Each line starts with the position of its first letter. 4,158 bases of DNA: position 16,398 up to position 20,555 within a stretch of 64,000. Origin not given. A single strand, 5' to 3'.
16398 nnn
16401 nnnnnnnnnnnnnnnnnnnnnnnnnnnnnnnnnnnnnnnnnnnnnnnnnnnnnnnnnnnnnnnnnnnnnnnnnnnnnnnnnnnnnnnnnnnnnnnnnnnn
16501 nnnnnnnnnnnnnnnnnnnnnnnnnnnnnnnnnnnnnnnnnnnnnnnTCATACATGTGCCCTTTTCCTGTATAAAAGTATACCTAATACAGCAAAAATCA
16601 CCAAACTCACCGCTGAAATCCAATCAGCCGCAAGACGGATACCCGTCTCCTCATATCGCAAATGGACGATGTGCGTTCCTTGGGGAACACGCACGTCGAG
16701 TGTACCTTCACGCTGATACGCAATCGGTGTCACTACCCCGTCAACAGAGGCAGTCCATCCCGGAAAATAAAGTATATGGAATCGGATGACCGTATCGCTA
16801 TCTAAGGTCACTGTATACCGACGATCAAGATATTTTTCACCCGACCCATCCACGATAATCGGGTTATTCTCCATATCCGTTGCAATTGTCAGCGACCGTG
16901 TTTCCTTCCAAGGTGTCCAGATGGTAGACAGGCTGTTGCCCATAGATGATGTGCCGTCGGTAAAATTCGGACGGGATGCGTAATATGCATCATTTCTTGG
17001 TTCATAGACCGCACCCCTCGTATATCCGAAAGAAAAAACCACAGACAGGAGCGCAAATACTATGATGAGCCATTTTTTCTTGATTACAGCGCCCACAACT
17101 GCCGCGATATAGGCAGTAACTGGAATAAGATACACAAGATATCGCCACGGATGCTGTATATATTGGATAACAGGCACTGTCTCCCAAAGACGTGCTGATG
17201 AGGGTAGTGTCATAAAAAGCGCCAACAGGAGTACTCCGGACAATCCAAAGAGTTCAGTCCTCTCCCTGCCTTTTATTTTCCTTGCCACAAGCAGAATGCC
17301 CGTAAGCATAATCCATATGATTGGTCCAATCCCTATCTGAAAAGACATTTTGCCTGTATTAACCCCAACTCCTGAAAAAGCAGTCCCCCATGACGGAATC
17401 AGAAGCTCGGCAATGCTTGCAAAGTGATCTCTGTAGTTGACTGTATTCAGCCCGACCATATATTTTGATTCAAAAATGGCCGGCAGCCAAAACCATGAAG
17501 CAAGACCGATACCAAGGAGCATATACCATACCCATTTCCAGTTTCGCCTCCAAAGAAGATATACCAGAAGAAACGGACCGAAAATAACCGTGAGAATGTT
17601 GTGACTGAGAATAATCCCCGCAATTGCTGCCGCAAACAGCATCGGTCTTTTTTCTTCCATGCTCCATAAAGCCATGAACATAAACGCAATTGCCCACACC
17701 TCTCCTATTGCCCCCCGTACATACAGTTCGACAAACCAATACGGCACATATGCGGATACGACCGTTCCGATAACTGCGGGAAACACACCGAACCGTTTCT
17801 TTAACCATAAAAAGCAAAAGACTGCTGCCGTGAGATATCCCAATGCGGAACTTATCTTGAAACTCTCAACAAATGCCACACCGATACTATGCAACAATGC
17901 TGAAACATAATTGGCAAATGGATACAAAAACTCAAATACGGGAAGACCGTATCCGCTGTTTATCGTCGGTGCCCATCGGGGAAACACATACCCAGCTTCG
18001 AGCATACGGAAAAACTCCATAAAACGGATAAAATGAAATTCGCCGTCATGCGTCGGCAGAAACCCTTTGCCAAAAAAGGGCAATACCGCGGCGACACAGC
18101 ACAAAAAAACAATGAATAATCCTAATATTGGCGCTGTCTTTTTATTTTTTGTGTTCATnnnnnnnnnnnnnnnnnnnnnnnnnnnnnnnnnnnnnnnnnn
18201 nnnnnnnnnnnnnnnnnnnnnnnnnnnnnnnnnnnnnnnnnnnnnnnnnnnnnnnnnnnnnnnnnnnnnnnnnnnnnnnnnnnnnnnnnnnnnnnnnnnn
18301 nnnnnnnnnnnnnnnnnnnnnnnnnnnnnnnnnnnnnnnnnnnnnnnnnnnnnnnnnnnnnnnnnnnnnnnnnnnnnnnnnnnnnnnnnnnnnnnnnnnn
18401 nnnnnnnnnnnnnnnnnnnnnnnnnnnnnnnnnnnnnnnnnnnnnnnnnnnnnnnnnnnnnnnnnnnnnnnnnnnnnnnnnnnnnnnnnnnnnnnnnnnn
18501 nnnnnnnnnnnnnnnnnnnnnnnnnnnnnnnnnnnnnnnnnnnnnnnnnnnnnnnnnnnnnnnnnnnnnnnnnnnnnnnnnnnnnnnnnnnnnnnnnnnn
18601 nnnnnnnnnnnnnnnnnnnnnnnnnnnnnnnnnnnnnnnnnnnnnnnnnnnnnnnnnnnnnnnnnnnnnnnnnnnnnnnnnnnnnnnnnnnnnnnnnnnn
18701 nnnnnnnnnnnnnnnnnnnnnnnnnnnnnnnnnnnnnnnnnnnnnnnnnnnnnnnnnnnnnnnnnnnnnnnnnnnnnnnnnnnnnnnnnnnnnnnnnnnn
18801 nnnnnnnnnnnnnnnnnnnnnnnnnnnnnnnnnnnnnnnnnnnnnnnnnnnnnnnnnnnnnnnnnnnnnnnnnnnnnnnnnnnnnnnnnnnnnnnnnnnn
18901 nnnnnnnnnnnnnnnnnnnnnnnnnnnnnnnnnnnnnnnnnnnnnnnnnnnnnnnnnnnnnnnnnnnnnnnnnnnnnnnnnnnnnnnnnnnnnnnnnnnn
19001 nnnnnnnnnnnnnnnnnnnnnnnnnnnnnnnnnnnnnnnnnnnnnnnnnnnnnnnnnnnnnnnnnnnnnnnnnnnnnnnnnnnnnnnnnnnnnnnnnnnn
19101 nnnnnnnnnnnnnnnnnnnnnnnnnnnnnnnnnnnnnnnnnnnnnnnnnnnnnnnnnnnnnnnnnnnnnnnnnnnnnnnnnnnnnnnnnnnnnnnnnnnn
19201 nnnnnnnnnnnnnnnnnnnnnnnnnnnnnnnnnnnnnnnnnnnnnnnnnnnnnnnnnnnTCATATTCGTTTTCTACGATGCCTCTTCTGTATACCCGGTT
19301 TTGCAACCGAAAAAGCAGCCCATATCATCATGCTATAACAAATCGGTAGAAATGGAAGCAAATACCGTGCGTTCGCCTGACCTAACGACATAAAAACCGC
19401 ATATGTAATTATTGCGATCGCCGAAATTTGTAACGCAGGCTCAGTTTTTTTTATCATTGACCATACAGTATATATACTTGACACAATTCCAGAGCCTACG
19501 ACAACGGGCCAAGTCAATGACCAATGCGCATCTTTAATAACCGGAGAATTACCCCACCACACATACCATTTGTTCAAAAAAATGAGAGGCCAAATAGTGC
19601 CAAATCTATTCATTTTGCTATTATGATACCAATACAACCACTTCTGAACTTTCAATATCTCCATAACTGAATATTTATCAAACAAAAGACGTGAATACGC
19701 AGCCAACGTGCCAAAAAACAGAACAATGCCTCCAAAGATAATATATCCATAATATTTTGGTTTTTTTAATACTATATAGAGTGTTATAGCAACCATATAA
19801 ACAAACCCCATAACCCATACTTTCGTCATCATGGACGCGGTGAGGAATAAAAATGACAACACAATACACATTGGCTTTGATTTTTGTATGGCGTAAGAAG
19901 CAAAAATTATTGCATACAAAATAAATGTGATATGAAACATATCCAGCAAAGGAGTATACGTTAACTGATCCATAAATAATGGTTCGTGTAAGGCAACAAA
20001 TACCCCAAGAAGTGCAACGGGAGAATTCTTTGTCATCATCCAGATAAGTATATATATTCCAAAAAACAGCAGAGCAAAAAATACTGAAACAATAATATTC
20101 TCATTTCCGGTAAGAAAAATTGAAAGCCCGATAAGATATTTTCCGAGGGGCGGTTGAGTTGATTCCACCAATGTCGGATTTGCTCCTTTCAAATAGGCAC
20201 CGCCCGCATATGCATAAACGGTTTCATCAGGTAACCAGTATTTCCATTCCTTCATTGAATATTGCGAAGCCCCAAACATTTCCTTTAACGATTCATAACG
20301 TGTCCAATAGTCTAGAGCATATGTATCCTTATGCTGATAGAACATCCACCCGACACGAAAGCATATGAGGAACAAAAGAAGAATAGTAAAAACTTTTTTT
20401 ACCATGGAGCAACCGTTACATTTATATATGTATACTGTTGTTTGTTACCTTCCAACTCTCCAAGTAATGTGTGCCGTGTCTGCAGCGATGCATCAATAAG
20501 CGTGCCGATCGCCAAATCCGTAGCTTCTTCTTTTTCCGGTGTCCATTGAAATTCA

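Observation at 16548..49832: Four-member expansion of a 'PTPS-related'-like polytopic membrane family, each member next to a GT2 lipid-phosphate-sugar-synthase-like gene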

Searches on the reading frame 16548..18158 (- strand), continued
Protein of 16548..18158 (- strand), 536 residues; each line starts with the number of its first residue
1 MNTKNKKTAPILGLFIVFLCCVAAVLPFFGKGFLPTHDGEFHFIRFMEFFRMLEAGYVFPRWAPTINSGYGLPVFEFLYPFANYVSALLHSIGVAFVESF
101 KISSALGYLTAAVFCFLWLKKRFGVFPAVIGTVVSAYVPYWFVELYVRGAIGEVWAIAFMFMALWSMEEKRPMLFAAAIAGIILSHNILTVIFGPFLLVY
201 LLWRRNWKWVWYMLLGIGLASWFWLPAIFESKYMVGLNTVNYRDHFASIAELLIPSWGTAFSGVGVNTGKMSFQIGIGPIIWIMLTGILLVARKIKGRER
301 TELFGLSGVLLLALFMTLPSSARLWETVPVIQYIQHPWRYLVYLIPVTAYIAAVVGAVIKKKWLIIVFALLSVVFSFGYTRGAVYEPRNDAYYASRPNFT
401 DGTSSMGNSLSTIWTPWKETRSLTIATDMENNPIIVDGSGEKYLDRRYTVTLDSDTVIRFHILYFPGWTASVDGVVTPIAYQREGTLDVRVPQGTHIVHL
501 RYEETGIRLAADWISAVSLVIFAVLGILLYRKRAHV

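Call 33: find_related_loci(query=A2, collection=genome_contigs, flank=10000)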
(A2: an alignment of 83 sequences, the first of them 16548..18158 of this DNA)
Query A2 (536 aa) in genome_contigs; peptide patterns used: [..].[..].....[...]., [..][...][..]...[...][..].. (x = any residue, [..] = any of these).
471 stretches matched a pattern; 419 encode a relative of the query (tblastn E <= 1e-3); the best 80 are kept; 80 distinct loci.
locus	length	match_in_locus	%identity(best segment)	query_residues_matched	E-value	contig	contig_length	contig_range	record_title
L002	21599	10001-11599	61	1-535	0e+0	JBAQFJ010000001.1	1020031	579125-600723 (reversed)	MAG: Microgenomates group bacterium isolate MFD12003_ilm_asm_bin4 k127_26405, whole genome shotgun sequence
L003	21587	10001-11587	57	6-533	0e+0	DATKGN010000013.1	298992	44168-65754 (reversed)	MAG TPA_asm: Patescibacteria group bacterium isolate SMAG_U14552 k141_122833, whole genome shotgun sequence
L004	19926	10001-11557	48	11-533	3e-153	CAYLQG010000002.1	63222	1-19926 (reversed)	MAG TPA_asm: uncultured Gammaproteobacteria bacterium isolate binchicken_co54_478 genome assembly, contig: NODE_755_leng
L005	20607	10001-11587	46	2-535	3e-153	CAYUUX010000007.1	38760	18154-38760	MAG TPA_asm: uncultured Gammaproteobacteria bacterium isolate binchicken_co22_244 genome assembly, contig: NODE_1105_len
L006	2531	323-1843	49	24-533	3e-159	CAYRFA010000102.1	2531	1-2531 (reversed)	MAG TPA_asm: uncultured Gammaproteobacteria bacterium isolate SRP050083_co2_70 genome assembly, contig: NODE_46335_lengt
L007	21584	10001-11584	47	2-533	7e-150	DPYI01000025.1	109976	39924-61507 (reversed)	MAG TPA_asm: Patescibacteria group bacterium isolate UBA10108 contig_1397, whole genome shotgun sequence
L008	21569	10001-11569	47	6-532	4e-147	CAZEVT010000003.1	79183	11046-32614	MAG TPA_asm: uncultured Gammaproteobacteria bacterium isolate SRP119689_co1_156 genome assembly, contig: NODE_311_length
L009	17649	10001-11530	45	4-515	3e-147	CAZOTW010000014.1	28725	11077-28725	MAG TPA_asm: uncultured Gammaproteobacteria bacterium isolate SRP080215_co1_129 genome assembly, contig: NODE_618_length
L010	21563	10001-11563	46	2-526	2e-147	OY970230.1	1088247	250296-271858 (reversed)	MAG: Candidatus Gottesmanbacteria bacterium isolate MFD01689.bin.c.3 genome assembly, chromosome: 1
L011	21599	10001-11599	44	1-535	2e-144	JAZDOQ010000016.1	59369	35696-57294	MAG: Candidatus Gottesmanbacteria bacterium isolate MEGAHIT-group-0.784 k141_2556453, whole genome shotgun sequence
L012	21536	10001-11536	44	12-528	2e-143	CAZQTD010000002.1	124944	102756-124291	MAG TPA_asm: uncultured Gammaproteobacteria bacterium isolate binchicken_co58_20 genome assembly, contig: NODE_114_lengt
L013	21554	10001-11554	45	14-533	8e-143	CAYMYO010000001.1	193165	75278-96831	MAG TPA_asm: uncultured Gammaproteobacteria bacterium isolate SRP302447_co1_58 genome assembly, contig: NODE_264_length_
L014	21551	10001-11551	45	16-535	7e-143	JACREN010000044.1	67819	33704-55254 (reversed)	MAG: Candidatus Gottesmanbacteria bacterium isolate NC_groundwater_1700_Pr3_B-0.1um_46_16 SR-2_scaffold_141_3391866, who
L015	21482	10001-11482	46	29-528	7e-142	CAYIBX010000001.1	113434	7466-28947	MAG TPA_asm: uncultured Gammaproteobacteria bacterium isolate ERP119705_co18_370 genome assembly, contig: NODE_77_length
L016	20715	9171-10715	41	11-528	2e-141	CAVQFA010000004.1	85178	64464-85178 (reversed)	MAG: Candidatus Gottesmanbacteria bacterium isolate MFD05942.bin.1.211 genome assembly, contig: contig_84293, whole geno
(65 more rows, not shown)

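Call 48: list_cluster_members(proteins=[window:16548-18158:-, window:21738-23396:-, window:46589-48265:-, window:48267-49820:-])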
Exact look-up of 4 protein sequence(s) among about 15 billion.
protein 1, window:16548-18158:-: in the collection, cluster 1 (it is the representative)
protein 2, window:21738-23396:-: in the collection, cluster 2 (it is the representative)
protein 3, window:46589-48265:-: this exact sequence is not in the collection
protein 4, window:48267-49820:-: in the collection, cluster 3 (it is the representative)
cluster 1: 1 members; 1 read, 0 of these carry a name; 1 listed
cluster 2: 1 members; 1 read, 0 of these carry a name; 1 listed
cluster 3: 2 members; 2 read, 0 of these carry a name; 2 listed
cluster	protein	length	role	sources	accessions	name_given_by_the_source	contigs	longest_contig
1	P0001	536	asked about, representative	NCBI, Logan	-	-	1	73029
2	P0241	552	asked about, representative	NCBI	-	-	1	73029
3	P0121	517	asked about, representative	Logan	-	-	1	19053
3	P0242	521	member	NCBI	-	-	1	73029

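Call 62: search_protein_families(library=pfam, alignment_id=A5, max_evalue=0.01)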
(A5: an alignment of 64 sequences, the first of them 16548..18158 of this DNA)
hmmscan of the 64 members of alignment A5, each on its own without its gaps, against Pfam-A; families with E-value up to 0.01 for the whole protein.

A. member 1, window:16548-18158:- (536 aa): 1 family
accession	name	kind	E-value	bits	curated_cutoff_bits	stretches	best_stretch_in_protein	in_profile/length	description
PF09586.16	YfhO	-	1.2e-07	31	28.5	1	447-509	769-830/835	Bacterial membrane protein YfhO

B. families by the number of members that match (of 64 scanned): 5 families
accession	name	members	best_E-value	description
PF10131.15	PTPS_related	38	3.4e-16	6-pyruvoyl-tetrahydropterin synthase related domain; membrane protein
PF09586.16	YfhO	28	9e-11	Bacterial membrane protein YfhO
PF13231.12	PMT_2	7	1.4e-07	Dolichyl-phosphate-mannose-protein mannosyltransferase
PF24661.1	DUF7649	1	0.0038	Domain of unknown function (DUF7649)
PF24800.1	DUF7702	1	0.0044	Domain of unknown function (DUF7702)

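Call 63: search_solved_structures(query=A5, max_evalue=10)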
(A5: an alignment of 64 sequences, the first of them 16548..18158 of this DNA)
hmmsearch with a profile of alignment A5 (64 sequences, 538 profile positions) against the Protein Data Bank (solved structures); distinct sequences matched with E-value up to 10: 4.
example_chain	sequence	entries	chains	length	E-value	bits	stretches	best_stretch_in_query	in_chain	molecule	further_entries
9k1u_D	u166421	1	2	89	0.076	14.7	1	463-508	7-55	Serine/threonine protein kinase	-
2izr_A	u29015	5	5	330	1.5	10.5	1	56-96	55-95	CASEIN KINASE I ISOFORM GAMMA-3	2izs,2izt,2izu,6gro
4g16_A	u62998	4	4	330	1.5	10.5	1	56-96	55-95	Casein kinase I isoform gamma-3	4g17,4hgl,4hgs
2chl_A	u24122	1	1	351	1.6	10.3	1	56-96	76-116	CASEIN KINASE I ISOFORM GAMMA-3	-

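Call 72: search_protein_representatives(alignment_id=A1)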
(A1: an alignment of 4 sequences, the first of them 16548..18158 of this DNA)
Query: 4 sequences, 545 profile positions. Proteins with E-value up to 0.001 (for the whole library): 24168; up to 1e-10: 14018; up to 1e-30: 6545. The best 150 are listed.
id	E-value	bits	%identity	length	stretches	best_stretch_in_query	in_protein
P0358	7.6e-221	751.1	-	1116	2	6-529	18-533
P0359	2.6e-192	656.9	-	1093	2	2-543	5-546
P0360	3.9e-174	596.9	-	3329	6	9-528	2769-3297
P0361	9.8e-150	516.4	-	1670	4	9-537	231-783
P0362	6.0e-145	500.6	-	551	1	7-543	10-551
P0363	3.6e-141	488.2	-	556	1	4-529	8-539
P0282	3.9e-138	478.1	-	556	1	1-544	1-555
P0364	1.4e-136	473.0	-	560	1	5-542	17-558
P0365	4.8e-135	467.9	-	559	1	4-538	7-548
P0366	1.1e-133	463.5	-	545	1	4-531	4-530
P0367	1.0e-131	456.9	-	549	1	5-538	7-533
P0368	5.2e-130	451.3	-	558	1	3-542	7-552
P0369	1.4e-129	449.9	-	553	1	1-541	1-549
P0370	2.1e-129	449.3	-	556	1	1-541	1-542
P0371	1.1e-128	447.0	-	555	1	7-540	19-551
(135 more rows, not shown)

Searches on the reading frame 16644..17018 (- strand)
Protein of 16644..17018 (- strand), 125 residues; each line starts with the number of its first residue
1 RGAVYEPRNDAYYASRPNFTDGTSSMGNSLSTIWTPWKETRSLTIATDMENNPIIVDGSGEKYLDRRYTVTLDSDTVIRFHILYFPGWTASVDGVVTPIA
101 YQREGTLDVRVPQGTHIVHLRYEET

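Call 79: predict_structure(alignment_id=A6)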
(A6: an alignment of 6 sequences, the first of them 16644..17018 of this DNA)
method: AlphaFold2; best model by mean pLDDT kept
length: 125 residues; sequences in the alignment: 6
mean_pLDDT: 60.7   pTM: 0.53
mean pLDDT of the five models: 60.7, 57.4, 57.4, 56.9, 56.7
residues with pLDDT >= 90: 7; 70-90: 52; 50-70: 7; < 50: 59
segments of 3 or more residues with pLDDT < 50: 1-59
pLDDT, mean of each block of 10 residues (from residue 1): 38 37 39 36 41 44 74 81 79 87 79 84 79
secondary structure, 60 per line:
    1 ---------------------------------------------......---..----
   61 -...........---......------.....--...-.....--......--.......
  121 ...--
elements in order: E46-51 E62-72 E76-81 E88-92 E95-97 E99-103 E106-111 E114-123

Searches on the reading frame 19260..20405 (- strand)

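Call 6: search_protein_families(library=pfam, proteins=[window:19260-20405:-], max_evalue=0.01)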
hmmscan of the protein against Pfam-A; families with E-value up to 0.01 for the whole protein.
window:19260-20405:- (381 aa): 1 family
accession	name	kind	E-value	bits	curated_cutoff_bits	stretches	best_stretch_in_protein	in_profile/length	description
PF13231.12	PMT_2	-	2e-06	28.6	26.1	1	84-228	2-152/160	Dolichyl-phosphate-mannose-protein mannosyltransferase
